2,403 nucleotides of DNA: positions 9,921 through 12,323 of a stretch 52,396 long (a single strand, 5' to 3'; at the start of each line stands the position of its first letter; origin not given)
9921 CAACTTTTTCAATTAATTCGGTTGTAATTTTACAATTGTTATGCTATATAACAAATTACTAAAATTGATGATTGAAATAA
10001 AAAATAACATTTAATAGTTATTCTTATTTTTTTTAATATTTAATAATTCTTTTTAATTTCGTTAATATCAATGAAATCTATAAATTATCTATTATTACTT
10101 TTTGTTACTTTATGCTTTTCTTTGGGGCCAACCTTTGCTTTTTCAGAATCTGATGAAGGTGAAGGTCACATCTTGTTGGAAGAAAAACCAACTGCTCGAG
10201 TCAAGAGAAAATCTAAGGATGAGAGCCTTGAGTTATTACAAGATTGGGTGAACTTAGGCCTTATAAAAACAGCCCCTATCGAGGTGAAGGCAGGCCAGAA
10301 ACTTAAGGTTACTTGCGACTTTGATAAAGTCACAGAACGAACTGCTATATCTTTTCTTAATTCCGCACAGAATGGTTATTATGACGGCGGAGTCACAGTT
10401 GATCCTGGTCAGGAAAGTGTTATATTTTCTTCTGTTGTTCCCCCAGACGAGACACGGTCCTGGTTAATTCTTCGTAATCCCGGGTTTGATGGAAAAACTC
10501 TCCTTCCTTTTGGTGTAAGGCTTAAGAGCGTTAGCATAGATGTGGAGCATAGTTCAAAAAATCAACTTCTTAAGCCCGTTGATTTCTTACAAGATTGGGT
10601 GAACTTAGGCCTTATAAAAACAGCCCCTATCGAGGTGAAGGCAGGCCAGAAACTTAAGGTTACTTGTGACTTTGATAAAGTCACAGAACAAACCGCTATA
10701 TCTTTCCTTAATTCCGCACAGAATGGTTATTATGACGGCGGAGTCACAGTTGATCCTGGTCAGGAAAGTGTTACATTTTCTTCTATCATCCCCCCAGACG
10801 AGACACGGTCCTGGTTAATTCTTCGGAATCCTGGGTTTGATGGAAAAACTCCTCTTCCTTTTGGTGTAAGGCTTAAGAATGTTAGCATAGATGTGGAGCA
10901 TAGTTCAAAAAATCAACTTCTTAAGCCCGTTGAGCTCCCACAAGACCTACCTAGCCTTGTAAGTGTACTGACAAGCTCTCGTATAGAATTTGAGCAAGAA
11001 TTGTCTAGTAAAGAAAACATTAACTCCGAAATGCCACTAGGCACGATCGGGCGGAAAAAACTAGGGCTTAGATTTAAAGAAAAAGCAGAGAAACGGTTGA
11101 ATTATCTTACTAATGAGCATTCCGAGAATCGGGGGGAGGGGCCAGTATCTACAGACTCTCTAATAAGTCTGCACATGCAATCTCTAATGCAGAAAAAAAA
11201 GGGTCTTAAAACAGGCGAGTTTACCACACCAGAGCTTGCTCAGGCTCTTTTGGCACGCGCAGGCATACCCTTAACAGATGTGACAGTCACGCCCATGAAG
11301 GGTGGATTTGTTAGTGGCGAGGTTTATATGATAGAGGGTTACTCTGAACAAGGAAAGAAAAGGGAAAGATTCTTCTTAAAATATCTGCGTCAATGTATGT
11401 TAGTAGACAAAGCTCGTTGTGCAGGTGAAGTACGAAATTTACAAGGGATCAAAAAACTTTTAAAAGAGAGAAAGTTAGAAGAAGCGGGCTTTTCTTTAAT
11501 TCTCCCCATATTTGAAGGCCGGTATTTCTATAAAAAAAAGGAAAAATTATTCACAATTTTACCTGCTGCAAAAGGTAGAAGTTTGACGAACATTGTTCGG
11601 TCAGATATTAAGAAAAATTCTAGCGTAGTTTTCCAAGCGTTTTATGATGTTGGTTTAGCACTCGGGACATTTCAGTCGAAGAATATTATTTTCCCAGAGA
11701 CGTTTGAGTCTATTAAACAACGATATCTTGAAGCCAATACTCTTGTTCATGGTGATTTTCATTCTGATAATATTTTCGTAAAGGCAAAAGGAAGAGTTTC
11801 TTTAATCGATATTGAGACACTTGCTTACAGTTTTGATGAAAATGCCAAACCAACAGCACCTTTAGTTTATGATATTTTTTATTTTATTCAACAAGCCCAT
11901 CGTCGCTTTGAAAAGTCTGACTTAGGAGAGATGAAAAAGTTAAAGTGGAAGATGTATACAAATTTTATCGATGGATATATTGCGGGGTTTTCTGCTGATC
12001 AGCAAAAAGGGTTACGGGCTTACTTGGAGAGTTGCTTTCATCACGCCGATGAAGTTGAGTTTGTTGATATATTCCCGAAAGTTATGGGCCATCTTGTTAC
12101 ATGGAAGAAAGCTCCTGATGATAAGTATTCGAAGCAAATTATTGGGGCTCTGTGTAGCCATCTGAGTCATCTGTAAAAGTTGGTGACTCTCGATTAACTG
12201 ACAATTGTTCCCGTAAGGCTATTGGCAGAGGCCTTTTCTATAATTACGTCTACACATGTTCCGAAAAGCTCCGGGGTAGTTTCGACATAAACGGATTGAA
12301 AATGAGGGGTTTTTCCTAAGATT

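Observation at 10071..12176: Secreted two-module protein fused to a protein-kinase-like domain: candidate host-directed effector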

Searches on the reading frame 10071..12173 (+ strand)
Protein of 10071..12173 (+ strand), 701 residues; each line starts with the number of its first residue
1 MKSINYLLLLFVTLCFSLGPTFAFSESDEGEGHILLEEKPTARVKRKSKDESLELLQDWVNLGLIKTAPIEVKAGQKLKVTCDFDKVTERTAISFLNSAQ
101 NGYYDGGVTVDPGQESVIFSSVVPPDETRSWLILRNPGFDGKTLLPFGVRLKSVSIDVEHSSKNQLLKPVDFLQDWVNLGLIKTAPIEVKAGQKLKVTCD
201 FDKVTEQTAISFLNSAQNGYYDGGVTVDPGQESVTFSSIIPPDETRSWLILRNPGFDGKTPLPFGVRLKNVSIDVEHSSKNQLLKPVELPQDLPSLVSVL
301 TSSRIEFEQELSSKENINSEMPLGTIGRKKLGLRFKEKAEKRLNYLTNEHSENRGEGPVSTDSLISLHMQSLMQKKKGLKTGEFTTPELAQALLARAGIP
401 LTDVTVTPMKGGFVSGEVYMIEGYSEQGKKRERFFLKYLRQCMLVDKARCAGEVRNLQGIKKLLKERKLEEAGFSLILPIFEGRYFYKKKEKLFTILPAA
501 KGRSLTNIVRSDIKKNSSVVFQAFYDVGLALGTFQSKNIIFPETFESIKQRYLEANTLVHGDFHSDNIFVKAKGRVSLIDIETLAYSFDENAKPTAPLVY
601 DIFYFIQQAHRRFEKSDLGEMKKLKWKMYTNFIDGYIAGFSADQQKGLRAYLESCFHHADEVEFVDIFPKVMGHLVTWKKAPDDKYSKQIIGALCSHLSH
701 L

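Call 3: search_protein_families(library=pfam, proteins=[window:10071-12173:+], max_evalue=1)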
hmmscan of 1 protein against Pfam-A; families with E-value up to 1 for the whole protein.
window:10071-12173:+ (701 aa): 8 families
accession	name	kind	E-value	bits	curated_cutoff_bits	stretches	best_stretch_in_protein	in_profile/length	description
PF01636.29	APH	-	0.00063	20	23.2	1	554-585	166-198/239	Phosphotransferase enzyme family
PF02958.26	EcKL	-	0.0063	16.3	22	1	543-611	202-270/294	Ecdysteroid kinase-like family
PF09722.15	Xre_MbcA_ParS_C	-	0.017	15.6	24.5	0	243-262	10-29/51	Antitoxin Xre/MbcA/ParS C-terminal toxin-binding domain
PF14531.12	Kinase-like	-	0.059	13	25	1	552-585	160-193/289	Kinase-like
PF01163.29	RIO1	-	0.061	13.4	22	1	543-582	112-149/187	RIO domain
PF13596.12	PAS_10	-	0.088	13.9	22.1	1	484-524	22-62/106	PAS domain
PF07714.23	PK_Tyr_Ser-Thr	-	0.13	11.9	23.1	1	551-581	116-146/258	Protein tyrosine and serine/threonine kinase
PF03109.22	ABC1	-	0.2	11.2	22.9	1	543-581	174-211/244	ABC1 atypical kinase-like domain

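Call 4: search_protein_families(library=ncbifam, proteins=[window:10071-12173:+], max_evalue=1)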
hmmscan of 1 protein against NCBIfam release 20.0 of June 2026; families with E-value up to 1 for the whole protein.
window:10071-12173:+ (701 aa): 6 families
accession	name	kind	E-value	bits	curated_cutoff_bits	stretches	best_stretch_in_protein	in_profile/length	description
NF038151.1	lanthi_synth_III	equivalog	0.00047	18.7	575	1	555-629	354-423/833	class III lanthionine synthetase LanKC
TIGR01767.2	MTRK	equivalog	0.0015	17.7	275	1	547-582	216-251/401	S-methyl-5-thioribose kinase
TIGR01982.1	UbiB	equivalog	0.035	12.7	487.55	1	556-581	275-300/436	2-polyprenylphenol 6-hydroxylase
NF038150.1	lanthi_synth_IV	equivalog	0.06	11.6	650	1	556-587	317-348/851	class IV lanthionine synthetase LanL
TIGR02218.1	phg_TIGR02218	equivalog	0.1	12.2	80.5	0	60-97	198-235/266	phage/gene transfer agent baseplate hub protein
TIGR03724.2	arch_bud32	equivalog_domain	0.12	11.8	125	1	553-607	101-149/193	KEOPS complex kinase/ATPase Bud32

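Call 5: search_solved_structures(query=window:10071-12173:+, max_evalue=10, show_alignments=2)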
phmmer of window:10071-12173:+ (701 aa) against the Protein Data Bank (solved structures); distinct sequences matched with E-value up to 10: 4.
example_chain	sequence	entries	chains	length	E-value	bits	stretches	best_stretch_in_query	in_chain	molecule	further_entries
4lv8_A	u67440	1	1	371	0.2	13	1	552-609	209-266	Rhoptry protein 5 C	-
3q5z_A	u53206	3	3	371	0.39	12.1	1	553-606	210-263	ROP5B | Rhoptry protein 5B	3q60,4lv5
1wwz_A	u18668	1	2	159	1.3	10.4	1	618-695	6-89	hypothetical protein PH1933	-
2w99_B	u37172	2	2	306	2.3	9.5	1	552-604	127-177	CELL DIVISION PROTEIN KINASE 4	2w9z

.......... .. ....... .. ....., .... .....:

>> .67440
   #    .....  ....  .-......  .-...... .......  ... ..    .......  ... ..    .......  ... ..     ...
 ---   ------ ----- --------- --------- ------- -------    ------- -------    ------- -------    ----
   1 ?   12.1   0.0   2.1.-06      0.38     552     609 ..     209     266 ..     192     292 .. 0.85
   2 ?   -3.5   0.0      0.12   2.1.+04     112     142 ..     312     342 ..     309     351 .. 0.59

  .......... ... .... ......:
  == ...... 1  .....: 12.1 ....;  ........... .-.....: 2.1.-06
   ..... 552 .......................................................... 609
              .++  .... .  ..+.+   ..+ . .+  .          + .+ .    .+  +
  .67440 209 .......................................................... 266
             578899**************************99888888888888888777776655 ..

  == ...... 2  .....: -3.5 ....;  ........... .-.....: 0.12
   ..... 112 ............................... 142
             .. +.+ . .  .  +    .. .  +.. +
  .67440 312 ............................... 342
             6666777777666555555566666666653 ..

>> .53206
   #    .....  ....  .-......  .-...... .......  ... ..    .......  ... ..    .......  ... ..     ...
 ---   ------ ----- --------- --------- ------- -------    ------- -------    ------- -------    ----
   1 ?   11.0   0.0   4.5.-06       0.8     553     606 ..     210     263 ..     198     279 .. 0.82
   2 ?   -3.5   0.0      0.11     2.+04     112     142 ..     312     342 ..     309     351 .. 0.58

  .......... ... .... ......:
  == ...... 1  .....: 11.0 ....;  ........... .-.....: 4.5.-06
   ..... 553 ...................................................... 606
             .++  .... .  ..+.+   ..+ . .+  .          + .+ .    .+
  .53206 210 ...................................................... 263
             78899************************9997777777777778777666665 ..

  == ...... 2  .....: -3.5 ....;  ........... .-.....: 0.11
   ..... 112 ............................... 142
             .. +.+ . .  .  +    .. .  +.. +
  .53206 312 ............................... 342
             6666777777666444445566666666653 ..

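Call 6: find_homologous_proteins(query=window:10071-12173:+, max_evalue=0.001)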
Query window:10071-12173:+ (701 aa): 10 proteins with E <= 0.001 among 8000 candidates.
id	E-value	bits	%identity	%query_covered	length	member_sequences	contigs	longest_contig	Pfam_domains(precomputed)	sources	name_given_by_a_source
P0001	0.0e+0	1508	100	95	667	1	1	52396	-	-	-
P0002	4.0e-206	704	64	32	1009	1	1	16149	PF06280.19,PF13927.13,PF16158.12,PF09722.16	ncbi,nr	ncbi:MAG: hypothetical protein HYX35_05015 [Proteobacteria bacterium]|nr:hypothetical protein [Pseud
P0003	1.6e-105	372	60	39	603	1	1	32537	-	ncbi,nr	ncbi:MAG: hypothetical protein HYX35_03780 [Proteobacteria bacterium]|nr:hypothetical protein [Pseud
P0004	1.7e-88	316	64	32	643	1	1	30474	PF10021.16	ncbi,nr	ncbi:MAG: TIGR02452 family protein [Proteobacteria bacterium]|nr:TIGR02452 family protein [Pseudomon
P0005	1.2e-84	303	51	43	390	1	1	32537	-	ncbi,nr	ncbi:MAG: hypothetical protein HYX35_03785, partial [Proteobacteria bacterium]|nr:hypothetical prote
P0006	2.7e-83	299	57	35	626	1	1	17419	PF10021.16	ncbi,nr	ncbi:MAG: TIGR02452 family protein [Proteobacteria bacterium]|nr:TIGR02452 family protein [Pseudomon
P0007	2.1e-73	266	55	35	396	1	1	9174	-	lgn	-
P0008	2.3e-73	266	54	35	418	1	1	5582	-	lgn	-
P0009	2.8e-73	265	55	35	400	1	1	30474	-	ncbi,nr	ncbi:MAG: hypothetical protein HYX35_05785 [Proteobacteria bacterium]|nr:hypothetical protein [Pseud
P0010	4.9e-51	192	53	25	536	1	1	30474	-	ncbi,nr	ncbi:MAG: hypothetical protein HYX35_05680 [Proteobacteria bacterium]|nr:hypothetical protein [Pseud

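Call 15: search_protein_families(library=pfam, proteins=[P0002, P0003, P0004, P0005, P0006, P0007, P0010], max_evalue=0.1)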
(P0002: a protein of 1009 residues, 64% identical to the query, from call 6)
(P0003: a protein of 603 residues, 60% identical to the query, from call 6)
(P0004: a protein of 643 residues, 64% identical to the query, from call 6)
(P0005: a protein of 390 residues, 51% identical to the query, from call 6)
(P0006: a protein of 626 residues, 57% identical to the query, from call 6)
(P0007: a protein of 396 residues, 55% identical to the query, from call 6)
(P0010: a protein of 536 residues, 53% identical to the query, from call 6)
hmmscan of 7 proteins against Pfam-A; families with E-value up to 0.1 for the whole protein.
P0002 (1009 aa): 7 families
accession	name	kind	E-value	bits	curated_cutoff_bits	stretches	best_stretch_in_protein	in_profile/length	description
PF13927.12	Ig_3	-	6.5e-07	30.2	30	0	597-659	7-69/78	Immunoglobulin domain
PF16158.11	N_BRCA1_IG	-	7.8e-06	26.8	28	0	340-367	60-87/108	Ig-like domain from next to BRCA1 gene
PF09722.15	Xre_MbcA_ParS_C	-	1.9e-05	25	24.5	0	654-677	5-29/51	Antitoxin Xre/MbcA/ParS C-terminal toxin-binding domain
PF06280.18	fn3_5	-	3.3e-05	25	27.6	0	482-536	56-104/112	Fn3-like domain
PF00047.31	ig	-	0.00014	22.6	21.8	0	97-154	4-58/81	Immunoglobulin domain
PF03143.23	GTP_EFTU_D3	-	0.0044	17.7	27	0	89-119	55-85/106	Elongation factor Tu C-terminal domain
PF22093.1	Cwp8_D2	-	0.009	16.8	27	0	640-660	50-70/79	Cell wall binding protein Cwp8 domain 2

P0003 (603 aa): 1 family
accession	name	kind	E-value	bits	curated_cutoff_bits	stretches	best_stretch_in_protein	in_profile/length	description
PF13927.12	Ig_3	-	0.0099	16.8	30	0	186-243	7-67/78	Immunoglobulin domain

P0004 (643 aa): 7 families
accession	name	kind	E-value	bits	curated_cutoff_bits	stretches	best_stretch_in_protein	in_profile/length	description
PF10021.15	PARG_cat_microb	-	5.7e-15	56.4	23.5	1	385-519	17-146/146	Microbial-type PARG, catalytic domain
PF13927.12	Ig_3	-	0.00048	21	30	0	139-193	9-64/78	Immunoglobulin domain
PF09722.15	Xre_MbcA_ParS_C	-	0.0023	18.3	24.5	0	311-327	13-29/51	Antitoxin Xre/MbcA/ParS C-terminal toxin-binding domain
PF15780.11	ASH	-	0.0045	17.6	27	0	136-156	55-75/98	Abnormal spindle-like microcephaly-assoc'd, ASPM-SPD-2-Hydin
PF04076.19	BOF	-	0.025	15.1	25.8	0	515-572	42-95/103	Bacterial OB fold (BOF) protein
PF00047.31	ig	-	0.055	14.2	21.8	0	251-293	2-42/81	Immunoglobulin domain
PF07686.23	V-set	-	0.055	14.1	26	0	139-157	4-22/109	Immunoglobulin V-set domain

P0005 (390 aa): 5 families
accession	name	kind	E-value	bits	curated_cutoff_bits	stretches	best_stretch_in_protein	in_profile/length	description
PF02809.26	UIM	-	9.6e-05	22.4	21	0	235-249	3-17/17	Ubiquitin interaction motif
PF01575.25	MaoC_dehydratas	-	0.00066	19.7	27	0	134-166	62-94/123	MaoC like domain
PF08528.16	Whi5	-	0.0032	17.6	25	0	31-43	13-25/25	Whi5 like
PF23625.1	UIM_2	-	0.0068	16.8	21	0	234-249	2-17/17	Ubiquitin interaction motif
PF09722.15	Xre_MbcA_ParS_C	-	0.02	15.3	24.5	0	167-183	14-29/51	Antitoxin Xre/MbcA/ParS C-terminal toxin-binding domain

P0006 (626 aa): 3 families
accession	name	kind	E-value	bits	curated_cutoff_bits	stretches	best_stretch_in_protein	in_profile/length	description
PF10021.15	PARG_cat_microb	-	1.7e-20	74.3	23.5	1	365-510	3-146/146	Microbial-type PARG, catalytic domain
PF00047.31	ig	-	0.018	15.8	21.8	0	242-297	3-61/81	Immunoglobulin domain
PF03712.20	Cu2_monoox_C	-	0.057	13.3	23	0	128-153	92-117/157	Copper type II ascorbate-dependent monooxygenase, C-terminal domain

P0007 (396 aa): 2 families
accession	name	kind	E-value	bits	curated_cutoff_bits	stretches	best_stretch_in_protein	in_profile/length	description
PF05757.16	PsbQ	-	0.0072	16.9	26.9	1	3-73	36-97/204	Oxygen evolving enhancer protein 3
PF06280.18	fn3_5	-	0.033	15.3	27.6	0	300-348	58-99/112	Fn3-like domain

P0010 (536 aa): 0 families

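Call 19: find_encoding_contigs(protein=P0001, flank=3000, max_places=4)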
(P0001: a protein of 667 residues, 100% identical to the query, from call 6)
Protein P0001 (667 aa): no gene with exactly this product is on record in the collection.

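Call 20: find_encoding_contigs(protein=P0003, flank=8000, max_places=3)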
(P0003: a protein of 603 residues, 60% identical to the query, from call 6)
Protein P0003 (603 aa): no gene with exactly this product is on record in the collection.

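Call 66: find_encoding_contigs(protein=P0004, flank=10000, max_places=2)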
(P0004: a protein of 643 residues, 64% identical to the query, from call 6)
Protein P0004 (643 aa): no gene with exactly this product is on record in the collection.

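Call 67: find_encoding_contigs(protein=P0007, flank=10000, max_places=2)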
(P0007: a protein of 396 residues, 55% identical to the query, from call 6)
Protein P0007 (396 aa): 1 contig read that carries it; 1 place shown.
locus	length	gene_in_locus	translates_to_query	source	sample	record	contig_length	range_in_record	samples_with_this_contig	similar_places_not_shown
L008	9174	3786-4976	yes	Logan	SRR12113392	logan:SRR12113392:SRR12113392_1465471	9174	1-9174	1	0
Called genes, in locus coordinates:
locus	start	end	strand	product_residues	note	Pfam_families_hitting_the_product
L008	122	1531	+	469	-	PF05697:Trigger_N, PF00254:FKBP_C, PF05698:Trigger_C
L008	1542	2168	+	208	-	PF00574:CLP_protease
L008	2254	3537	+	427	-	PF06689:zf-C4_ClpX, PF00493:MCM (weak), PF01078:Mg_chelatase (faint), PF05496:RuvB_N (weak), PF00004:AAA, PF07724:AAA_2, PF07728:AAA_5 (weak), PF10431:ClpB_D2-small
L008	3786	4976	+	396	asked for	-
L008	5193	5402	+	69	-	-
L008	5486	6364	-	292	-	PF01715:IPPT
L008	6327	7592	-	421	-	PF01773:Nucleos_tra2_N, PF07670:Gate, PF07662:Nucleos_tra2_C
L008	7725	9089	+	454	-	PF02646:RmuC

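Call 69: search_protein_families(library=ncbifam, proteins=[P0003, P0010, P0004, P0002], max_evalue=0.1)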
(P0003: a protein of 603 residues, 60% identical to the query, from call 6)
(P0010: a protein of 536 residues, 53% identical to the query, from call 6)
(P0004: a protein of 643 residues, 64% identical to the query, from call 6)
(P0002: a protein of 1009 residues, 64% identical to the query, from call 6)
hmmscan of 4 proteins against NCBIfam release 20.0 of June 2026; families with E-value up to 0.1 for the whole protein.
P0003 (603 aa): 1 family
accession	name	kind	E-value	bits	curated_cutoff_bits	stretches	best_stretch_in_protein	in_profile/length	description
NF041766.1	choice_anch_U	domain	0.044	14.6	32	0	180-237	9-66/92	choice-of-anchor U domain-containing protein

P0010 (536 aa): 0 families

P0004 (643 aa): 5 families
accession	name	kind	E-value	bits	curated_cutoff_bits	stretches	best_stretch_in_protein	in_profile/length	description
TIGR02452.1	TIGR02452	hypoth_equivalog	3.8e-24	85.6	50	1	373-638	6-260/266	TIGR02452 family protein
NF001668.0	PRK00431.2-4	equivalog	0.0036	16.6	278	1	562-642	134-212/220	ADP-ribose-binding protein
NF041766.1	choice_anch_U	domain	0.0037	18.1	32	0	134-191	10-67/92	choice-of-anchor U domain-containing protein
NF001662.0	PRK00431.1-3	equivalog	0.048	13.5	215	1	570-633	102-169/185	[protein ADP-ribosylglutamate] hydrolase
TIGR00156.1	TIGR00156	subfamily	0.051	13.6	108.15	0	516-572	66-118/128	YgiW/YdeI family stress tolerance OB fold protein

P0002 (1009 aa): 4 families
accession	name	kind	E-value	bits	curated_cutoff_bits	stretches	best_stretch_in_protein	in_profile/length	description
NF041766.1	choice_anch_U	domain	2.3e-16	60.4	32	2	211-270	9-67/92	choice-of-anchor U domain-containing protein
TIGR03352.1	VI_chp_3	equivalog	0.014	15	31.6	0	484-509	83-108/147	type VI secretion system lipoprotein TssJ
TIGR02169.1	SMC_prok_A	equivalog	0.03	12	729.4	1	772-969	294-491/1165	chromosome segregation protein SMC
TIGR02168.1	SMC_prok_B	equivalog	0.042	11.5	567.35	1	780-977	742-936/1181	chromosome segregation protein SMC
